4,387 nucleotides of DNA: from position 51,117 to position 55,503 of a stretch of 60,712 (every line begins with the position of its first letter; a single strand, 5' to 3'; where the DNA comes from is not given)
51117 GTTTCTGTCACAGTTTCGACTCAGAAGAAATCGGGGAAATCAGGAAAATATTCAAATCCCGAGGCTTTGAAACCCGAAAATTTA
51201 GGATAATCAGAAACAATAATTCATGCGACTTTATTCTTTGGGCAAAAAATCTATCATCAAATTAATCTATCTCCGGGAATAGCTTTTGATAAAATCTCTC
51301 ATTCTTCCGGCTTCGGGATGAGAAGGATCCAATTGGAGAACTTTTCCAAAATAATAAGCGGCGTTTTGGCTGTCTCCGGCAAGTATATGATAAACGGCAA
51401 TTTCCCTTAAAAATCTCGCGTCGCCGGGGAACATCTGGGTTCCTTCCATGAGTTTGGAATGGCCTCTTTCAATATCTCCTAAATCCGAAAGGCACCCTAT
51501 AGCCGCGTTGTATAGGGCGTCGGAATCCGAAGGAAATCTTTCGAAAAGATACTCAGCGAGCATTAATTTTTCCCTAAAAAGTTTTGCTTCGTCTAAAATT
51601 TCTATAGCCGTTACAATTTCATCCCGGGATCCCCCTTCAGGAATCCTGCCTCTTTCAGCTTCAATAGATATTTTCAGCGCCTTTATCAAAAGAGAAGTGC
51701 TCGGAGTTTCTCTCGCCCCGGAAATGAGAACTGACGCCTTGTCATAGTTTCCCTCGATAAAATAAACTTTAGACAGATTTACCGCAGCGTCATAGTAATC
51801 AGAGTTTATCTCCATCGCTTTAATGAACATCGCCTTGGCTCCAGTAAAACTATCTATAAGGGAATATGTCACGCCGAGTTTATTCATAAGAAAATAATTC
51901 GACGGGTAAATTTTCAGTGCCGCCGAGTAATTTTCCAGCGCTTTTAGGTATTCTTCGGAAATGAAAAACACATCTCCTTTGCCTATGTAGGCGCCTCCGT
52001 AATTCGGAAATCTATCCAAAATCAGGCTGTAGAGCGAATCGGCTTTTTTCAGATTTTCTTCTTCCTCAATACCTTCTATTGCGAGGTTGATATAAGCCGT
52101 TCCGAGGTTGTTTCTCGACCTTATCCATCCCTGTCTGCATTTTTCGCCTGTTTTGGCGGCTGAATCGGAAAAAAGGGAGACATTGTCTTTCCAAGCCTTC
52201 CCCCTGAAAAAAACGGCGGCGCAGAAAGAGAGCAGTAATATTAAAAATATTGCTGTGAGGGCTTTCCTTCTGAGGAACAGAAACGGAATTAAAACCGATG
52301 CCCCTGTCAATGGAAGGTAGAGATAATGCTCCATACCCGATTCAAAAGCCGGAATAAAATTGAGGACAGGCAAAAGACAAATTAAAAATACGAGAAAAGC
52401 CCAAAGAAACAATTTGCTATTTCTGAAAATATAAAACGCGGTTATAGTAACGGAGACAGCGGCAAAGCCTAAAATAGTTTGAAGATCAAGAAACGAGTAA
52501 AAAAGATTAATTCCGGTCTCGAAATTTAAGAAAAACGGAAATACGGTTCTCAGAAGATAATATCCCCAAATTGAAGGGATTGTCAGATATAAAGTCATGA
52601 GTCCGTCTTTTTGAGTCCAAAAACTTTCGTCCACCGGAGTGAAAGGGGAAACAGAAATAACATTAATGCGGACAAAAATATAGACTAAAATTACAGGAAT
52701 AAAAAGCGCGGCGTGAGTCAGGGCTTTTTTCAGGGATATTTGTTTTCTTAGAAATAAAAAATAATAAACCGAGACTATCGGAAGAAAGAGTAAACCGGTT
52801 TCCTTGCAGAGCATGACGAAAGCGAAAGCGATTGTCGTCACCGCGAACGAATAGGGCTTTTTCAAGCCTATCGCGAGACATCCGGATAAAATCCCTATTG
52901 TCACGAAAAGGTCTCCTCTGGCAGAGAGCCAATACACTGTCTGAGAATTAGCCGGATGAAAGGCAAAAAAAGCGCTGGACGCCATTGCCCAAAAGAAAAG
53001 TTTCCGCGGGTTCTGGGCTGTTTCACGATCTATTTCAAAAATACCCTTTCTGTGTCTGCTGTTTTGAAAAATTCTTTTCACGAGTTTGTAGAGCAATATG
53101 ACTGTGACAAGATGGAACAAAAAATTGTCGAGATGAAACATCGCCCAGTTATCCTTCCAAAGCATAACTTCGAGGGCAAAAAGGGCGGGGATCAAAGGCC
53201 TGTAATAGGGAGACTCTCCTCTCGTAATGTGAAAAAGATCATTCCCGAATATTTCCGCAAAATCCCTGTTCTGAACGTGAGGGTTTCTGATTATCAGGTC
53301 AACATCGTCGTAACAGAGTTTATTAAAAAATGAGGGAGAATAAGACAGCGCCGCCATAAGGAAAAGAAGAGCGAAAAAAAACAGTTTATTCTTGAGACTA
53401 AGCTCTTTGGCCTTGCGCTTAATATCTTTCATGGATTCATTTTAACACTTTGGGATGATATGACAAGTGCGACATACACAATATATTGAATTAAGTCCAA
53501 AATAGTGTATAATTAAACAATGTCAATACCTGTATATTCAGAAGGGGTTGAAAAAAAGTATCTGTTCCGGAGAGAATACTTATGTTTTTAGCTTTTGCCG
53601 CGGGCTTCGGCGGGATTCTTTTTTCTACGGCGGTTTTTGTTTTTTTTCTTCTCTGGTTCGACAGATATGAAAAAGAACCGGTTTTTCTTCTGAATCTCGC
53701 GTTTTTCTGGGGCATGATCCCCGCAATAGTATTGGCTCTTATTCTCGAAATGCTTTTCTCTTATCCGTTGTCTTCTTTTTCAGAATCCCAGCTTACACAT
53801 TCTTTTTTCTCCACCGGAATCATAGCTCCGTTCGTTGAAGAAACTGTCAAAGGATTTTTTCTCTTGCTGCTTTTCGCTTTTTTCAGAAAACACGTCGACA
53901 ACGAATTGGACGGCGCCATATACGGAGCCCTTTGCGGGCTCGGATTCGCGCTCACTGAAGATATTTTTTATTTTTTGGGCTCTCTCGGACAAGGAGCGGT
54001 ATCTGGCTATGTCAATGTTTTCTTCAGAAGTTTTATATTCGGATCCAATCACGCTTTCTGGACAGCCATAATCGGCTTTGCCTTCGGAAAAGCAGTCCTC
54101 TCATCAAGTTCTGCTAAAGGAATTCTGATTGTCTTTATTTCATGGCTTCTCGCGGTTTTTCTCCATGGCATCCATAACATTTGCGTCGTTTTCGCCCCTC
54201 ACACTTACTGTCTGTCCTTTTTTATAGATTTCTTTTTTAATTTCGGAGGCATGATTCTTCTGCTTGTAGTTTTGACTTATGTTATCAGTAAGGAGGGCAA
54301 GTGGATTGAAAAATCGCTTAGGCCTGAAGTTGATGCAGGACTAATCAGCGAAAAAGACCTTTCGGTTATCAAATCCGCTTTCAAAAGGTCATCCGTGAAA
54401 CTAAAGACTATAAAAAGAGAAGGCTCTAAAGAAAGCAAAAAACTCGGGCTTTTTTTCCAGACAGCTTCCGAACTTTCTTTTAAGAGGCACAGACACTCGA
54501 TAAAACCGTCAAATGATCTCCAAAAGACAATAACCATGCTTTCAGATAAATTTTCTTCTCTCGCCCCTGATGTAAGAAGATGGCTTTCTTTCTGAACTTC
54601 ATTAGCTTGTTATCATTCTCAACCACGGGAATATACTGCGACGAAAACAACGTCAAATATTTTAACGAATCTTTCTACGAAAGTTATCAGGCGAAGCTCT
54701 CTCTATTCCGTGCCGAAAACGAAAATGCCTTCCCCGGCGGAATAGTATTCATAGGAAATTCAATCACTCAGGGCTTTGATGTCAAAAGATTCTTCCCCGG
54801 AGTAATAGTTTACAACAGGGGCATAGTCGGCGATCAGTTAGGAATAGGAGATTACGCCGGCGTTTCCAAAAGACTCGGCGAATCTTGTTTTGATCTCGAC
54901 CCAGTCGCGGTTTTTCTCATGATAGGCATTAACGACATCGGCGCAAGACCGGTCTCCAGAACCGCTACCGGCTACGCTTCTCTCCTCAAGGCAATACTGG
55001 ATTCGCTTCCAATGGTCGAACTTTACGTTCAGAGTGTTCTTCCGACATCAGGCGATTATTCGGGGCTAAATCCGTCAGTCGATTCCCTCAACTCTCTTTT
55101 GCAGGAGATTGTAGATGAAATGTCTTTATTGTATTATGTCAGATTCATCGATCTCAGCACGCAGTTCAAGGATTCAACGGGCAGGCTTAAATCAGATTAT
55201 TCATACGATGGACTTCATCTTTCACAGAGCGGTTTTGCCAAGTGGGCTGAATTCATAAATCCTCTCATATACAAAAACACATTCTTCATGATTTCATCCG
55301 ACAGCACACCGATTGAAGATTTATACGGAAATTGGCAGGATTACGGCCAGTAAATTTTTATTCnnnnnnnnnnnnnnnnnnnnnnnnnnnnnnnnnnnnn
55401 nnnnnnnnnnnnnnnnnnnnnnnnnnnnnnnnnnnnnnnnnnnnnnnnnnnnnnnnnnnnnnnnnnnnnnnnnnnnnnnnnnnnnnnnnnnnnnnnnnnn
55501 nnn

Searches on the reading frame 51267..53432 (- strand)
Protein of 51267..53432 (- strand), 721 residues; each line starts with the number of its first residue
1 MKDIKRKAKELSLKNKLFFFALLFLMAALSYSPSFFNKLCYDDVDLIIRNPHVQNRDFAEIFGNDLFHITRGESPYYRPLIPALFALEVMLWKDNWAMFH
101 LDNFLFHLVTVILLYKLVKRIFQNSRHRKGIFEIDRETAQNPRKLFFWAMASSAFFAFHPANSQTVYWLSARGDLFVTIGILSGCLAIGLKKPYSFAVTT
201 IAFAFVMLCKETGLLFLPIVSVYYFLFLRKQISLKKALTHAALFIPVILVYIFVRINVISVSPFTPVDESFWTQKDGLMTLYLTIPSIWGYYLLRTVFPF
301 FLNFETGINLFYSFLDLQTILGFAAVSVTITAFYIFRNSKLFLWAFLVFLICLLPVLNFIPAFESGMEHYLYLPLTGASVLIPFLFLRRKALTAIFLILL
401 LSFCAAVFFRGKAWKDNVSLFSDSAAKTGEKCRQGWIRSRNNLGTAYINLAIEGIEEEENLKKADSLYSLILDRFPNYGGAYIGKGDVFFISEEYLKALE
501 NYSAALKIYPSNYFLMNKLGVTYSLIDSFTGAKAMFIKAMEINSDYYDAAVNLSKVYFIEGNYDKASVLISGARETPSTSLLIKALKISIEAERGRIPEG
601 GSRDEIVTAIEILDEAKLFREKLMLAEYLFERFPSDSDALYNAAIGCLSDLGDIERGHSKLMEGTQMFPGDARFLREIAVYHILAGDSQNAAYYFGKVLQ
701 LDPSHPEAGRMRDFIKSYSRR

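Call 89: search_protein_families(library=pfam, proteins=[window:51267-53432:-], max_evalue=0.00001)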
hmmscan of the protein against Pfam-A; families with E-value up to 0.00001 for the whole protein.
window:51267-53432:- (721 aa): 8 families
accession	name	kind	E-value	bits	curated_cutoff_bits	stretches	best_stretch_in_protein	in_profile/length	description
PF00515.34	TPR_1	-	7e-11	41.9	27.8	0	481-512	3-34/34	Tetratricopeptide repeat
PF14559.12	TPR_19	-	1.5e-10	41.7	25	0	529-575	7-53/68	Tetratricopeptide repeat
PF07719.23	TPR_2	-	3.5e-10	39.6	27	0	481-512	3-34/34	Tetratricopeptide repeat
PF13431.12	TPR_17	-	2.4e-09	37.1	24.4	0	502-526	2-26/34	Tetratricopeptide repeat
PF13432.12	TPR_16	-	7.7e-08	33.1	32.7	0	650-706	9-65/65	Tetratricopeptide repeat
PF13181.12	TPR_8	-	3.7e-07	30.2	25.7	0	516-545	4-33/34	Tetratricopeptide repeat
PF13414.12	TPR_11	-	5.4e-06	26.4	26.8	0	486-523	1-38/42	TPR repeat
PF13424.12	TPR_12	-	6.8e-06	26.6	30.1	0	481-542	5-74/77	Tetratricopeptide repeat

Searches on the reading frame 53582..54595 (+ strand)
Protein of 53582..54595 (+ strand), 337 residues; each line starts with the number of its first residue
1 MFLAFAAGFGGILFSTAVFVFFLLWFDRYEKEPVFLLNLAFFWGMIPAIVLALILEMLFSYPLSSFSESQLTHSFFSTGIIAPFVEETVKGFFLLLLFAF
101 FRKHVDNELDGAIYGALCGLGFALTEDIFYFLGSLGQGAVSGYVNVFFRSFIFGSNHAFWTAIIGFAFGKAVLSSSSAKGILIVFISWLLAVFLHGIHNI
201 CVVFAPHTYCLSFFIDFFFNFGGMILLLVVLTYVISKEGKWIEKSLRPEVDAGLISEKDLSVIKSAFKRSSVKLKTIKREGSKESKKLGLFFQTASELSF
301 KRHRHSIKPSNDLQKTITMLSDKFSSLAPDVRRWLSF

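Call 3: search_protein_families(library=pfam, proteins=[window:53582-54595:+], max_evalue=0.01)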
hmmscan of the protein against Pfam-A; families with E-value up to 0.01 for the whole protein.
window:53582-54595:+ (337 aa): 1 family
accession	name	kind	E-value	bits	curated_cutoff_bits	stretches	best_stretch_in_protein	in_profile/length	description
PF13367.11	PrsW-protease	-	1.1e-35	123.5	23.5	1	32-209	1-181/196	PrsW family intramembrane metalloprotease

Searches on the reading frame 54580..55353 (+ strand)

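Call 3: search_protein_families(library=pfam, proteins=[window:54580-55353:+], max_evalue=0.01)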
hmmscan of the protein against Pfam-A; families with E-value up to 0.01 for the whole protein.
window:54580-55353:+ (257 aa): 2 families
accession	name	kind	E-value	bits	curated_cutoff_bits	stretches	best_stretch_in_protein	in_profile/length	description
PF13472.12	Lipase_GDSL_2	-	7.3e-17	62.9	32.9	1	57-219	1-176/178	GDSL-like Lipase/Acylhydrolase family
PF00657.28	Lipase_GDSL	-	2.7e-10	41.2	23.6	1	73-225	34-207/208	GDSL-like Lipase/Acylhydrolase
